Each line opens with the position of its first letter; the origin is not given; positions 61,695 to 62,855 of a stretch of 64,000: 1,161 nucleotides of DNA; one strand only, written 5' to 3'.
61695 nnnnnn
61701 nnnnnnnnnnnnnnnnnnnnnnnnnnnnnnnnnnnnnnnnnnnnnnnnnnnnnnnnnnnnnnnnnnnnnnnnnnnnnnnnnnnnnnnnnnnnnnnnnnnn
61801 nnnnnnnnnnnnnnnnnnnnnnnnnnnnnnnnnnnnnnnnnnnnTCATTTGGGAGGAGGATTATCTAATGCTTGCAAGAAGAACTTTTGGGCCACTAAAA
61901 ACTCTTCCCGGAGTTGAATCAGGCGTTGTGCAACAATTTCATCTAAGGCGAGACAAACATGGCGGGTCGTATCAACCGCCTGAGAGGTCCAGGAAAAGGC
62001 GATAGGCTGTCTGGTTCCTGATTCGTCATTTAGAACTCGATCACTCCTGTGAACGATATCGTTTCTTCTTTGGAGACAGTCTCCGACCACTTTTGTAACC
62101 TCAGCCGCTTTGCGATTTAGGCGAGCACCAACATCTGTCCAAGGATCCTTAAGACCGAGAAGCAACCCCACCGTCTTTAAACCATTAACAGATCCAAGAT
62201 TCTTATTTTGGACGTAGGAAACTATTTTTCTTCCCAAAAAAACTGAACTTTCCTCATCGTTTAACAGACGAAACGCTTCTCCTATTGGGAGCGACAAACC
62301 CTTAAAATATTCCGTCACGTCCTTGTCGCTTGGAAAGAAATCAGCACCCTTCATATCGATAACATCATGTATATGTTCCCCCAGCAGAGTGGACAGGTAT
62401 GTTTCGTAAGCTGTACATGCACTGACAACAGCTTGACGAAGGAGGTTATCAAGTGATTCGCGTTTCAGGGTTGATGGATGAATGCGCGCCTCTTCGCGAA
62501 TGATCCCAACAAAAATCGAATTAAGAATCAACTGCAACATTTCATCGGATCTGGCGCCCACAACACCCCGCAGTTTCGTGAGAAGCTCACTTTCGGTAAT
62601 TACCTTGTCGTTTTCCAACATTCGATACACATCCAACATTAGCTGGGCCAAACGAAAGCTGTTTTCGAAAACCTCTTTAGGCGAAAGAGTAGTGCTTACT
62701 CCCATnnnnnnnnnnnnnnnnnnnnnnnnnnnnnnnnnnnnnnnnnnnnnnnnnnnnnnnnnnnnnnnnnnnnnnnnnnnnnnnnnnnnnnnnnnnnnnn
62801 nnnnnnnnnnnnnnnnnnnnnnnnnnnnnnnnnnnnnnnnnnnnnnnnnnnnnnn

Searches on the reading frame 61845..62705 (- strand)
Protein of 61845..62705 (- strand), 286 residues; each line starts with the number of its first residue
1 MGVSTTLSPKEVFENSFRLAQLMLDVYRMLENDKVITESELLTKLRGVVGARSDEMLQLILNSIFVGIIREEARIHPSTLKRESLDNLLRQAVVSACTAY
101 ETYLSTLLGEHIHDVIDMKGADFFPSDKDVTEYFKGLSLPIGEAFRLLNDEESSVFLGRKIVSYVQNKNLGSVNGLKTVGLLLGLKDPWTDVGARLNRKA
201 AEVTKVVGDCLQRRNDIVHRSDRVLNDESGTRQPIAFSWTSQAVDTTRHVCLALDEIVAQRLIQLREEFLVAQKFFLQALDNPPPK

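Call 32: search_protein_families(library=pfam, proteins=[window:61845-62705:-], max_evalue=0.001)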
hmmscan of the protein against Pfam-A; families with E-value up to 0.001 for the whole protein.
window:61845-62705:- (286 aa): 1 family
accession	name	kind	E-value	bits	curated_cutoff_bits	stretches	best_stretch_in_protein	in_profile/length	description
PF18735.6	HEPN_RiboL-PSP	-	1.5e-05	25.4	28.4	1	82-227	23-163/191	RiboL-PSP-HEPN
